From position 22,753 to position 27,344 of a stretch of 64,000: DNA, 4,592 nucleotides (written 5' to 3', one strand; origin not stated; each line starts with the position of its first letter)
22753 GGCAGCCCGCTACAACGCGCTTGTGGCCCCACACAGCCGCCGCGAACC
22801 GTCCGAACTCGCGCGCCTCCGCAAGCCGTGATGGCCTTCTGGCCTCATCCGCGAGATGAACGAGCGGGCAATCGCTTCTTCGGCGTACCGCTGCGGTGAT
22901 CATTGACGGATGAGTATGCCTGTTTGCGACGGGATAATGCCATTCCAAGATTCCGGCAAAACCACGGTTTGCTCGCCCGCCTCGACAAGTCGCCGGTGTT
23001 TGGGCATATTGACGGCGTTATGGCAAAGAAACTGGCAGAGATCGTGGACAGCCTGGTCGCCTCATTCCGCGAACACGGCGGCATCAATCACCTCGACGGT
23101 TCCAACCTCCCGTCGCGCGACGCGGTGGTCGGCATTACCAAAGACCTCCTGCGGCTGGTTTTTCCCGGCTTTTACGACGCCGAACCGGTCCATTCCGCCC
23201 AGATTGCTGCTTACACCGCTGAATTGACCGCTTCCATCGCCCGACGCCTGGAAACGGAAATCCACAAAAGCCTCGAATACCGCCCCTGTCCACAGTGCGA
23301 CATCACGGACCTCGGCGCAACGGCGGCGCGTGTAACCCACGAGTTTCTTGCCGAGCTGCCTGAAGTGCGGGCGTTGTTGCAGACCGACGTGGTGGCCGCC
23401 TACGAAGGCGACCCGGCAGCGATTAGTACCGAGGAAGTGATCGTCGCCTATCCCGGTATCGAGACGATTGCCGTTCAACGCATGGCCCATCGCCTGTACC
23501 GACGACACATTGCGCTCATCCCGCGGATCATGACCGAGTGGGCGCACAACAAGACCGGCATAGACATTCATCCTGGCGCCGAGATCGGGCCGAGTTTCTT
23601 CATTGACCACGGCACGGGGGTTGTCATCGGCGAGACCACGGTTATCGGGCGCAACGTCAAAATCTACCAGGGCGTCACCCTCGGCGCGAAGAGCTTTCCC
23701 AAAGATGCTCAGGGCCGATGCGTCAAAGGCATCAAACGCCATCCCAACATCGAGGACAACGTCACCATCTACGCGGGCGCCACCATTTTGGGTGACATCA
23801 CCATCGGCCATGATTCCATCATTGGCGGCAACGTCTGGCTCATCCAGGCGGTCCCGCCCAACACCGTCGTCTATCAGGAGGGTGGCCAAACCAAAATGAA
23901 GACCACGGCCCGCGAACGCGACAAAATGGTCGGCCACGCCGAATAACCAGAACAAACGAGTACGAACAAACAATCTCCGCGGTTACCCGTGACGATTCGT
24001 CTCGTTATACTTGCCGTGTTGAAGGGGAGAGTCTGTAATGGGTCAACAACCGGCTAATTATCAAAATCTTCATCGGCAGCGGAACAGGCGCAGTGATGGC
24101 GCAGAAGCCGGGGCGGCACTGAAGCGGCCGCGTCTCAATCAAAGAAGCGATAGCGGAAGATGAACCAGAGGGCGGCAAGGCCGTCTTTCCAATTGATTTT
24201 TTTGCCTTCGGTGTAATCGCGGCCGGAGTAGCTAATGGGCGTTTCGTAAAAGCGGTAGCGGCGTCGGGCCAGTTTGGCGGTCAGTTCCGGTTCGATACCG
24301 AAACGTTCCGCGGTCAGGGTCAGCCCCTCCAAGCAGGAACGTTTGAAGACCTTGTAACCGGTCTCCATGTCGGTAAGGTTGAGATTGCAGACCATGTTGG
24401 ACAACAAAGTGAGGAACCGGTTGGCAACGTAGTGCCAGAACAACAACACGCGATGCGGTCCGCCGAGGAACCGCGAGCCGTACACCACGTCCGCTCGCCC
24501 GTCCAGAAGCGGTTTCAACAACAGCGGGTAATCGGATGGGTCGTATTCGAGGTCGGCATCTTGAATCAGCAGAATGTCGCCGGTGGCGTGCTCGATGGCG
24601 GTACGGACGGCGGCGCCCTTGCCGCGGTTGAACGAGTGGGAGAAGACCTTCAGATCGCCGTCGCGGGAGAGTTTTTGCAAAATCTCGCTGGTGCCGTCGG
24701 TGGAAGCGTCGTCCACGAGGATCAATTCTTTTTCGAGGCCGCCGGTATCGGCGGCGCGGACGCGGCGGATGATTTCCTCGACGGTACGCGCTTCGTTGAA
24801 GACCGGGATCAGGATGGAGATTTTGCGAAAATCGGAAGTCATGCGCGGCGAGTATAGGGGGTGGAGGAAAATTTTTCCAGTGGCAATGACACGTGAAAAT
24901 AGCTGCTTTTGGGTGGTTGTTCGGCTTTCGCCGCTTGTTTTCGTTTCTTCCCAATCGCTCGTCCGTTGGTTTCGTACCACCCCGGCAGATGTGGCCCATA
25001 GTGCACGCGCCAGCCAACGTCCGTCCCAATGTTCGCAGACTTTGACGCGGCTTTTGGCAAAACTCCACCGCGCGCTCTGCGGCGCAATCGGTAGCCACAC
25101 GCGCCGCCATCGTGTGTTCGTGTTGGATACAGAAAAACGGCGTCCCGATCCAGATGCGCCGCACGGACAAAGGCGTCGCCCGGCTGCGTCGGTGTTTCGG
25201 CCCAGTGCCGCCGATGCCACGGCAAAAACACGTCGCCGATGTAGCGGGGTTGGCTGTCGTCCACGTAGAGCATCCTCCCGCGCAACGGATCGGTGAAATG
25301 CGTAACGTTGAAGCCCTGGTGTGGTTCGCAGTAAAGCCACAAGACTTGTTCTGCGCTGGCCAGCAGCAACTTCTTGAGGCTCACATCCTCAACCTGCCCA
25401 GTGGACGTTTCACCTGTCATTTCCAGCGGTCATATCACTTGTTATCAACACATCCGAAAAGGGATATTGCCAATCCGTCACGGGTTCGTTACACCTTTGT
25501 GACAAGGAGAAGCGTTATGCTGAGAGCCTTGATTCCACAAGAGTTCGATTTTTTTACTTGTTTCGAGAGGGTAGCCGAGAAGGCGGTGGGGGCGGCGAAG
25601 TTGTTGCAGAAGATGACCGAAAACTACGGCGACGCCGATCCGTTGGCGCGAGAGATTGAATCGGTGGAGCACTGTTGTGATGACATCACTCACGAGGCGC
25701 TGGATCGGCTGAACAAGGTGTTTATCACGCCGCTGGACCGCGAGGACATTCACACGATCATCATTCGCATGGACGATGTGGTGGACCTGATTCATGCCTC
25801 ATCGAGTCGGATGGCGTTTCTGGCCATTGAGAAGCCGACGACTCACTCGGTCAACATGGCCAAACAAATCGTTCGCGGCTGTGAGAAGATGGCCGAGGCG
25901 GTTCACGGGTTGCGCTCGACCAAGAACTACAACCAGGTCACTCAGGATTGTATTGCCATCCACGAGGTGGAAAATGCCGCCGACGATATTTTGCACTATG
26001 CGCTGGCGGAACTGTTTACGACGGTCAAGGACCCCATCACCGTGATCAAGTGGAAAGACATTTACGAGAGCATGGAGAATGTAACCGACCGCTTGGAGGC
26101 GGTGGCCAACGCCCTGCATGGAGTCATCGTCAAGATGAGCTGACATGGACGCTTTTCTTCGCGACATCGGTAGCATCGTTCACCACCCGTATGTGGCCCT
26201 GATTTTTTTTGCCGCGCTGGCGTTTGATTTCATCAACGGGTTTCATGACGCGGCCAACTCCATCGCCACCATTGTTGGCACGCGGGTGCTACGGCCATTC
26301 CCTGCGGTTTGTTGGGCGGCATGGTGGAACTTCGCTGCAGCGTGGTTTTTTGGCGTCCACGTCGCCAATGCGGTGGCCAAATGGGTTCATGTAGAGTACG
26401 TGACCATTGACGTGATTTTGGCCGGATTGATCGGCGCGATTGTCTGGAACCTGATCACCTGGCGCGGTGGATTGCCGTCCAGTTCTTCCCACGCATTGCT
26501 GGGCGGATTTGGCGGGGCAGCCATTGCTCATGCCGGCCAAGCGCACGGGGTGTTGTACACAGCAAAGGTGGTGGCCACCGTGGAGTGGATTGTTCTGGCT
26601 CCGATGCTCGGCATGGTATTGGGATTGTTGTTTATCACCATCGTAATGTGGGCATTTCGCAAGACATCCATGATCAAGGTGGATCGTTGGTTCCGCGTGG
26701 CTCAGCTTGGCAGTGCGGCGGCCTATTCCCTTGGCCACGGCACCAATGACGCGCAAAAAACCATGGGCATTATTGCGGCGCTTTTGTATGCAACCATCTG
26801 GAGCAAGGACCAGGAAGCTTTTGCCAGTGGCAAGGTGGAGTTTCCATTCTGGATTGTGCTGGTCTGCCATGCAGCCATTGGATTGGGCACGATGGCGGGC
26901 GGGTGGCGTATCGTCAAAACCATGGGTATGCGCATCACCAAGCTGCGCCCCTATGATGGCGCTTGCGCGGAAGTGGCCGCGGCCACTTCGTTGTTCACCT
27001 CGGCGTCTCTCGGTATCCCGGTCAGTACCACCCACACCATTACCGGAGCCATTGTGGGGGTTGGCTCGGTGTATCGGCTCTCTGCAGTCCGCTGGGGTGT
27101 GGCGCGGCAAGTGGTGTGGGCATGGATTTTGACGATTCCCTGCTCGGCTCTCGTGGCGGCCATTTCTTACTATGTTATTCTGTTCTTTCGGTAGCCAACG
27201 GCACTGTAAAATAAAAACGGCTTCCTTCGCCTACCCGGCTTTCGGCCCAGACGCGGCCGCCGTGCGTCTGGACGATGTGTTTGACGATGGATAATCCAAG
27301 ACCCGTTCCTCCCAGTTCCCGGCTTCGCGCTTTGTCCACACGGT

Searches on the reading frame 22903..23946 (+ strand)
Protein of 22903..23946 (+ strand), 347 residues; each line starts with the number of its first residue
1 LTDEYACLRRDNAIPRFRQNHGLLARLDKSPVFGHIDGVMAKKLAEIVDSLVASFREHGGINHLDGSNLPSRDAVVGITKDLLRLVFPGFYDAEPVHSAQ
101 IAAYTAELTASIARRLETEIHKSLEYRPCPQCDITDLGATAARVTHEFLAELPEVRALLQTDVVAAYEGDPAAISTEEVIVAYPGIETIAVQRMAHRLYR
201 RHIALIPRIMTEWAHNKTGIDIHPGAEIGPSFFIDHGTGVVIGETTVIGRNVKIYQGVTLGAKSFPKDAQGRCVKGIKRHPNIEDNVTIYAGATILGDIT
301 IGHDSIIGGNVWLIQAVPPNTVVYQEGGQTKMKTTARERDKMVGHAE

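Call 44: search_protein_families(library=pfam, proteins=[window:22903-23946:+], max_evalue=0.00001)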
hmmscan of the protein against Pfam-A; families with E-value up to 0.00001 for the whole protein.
window:22903-23946:+ (347 aa): 1 family
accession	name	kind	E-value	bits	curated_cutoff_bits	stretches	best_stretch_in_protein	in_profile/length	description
PF00132.30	Hexapep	-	3.3e-12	46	27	1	280-313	1-34/36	Bacterial transferase hexapeptide (six repeats)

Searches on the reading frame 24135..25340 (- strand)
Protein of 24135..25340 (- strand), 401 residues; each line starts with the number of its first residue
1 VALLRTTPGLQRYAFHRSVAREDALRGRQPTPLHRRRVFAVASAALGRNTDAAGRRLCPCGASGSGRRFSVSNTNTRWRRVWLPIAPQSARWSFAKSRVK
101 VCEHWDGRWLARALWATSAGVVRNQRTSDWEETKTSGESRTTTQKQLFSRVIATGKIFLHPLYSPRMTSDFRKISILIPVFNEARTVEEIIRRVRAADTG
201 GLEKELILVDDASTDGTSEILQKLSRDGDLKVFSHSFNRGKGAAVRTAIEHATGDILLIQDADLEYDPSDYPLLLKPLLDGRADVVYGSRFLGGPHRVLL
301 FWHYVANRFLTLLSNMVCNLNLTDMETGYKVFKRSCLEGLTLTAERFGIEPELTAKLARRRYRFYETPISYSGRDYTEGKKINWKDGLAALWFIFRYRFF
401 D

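Call 44: search_protein_families(library=pfam, proteins=[window:24135-25340:-], max_evalue=0.00001)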
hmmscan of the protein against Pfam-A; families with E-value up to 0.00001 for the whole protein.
window:24135-25340:- (401 aa): 1 family
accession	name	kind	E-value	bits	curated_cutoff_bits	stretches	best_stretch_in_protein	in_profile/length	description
PF00535.33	Glycos_transf_2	-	9.7e-36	123.7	23.3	1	175-338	1-165/168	Glycosyl transferase family 2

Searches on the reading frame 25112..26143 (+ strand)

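Call 44: search_protein_families(library=pfam, proteins=[window:25112-26143:+], max_evalue=0.00001)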
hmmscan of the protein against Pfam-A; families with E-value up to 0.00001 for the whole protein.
window:25112-26143:+ (343 aa): 1 family
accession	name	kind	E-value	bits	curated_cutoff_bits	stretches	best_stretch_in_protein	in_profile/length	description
PF01865.21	PhoU_div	-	1.5e-21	77.2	24.4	1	144-340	10-213/214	Protein of unknown function DUF47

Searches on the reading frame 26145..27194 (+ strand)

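Call 44: search_protein_families(library=pfam, proteins=[window:26145-27194:+], max_evalue=0.00001)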
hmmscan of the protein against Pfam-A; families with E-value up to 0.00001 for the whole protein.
window:26145-27194:+ (349 aa): 1 family
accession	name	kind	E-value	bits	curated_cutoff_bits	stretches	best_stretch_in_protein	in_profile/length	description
PF01384.25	PHO4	-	7.7e-87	291.9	33.7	1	31-338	1-350/350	Phosphate transporter family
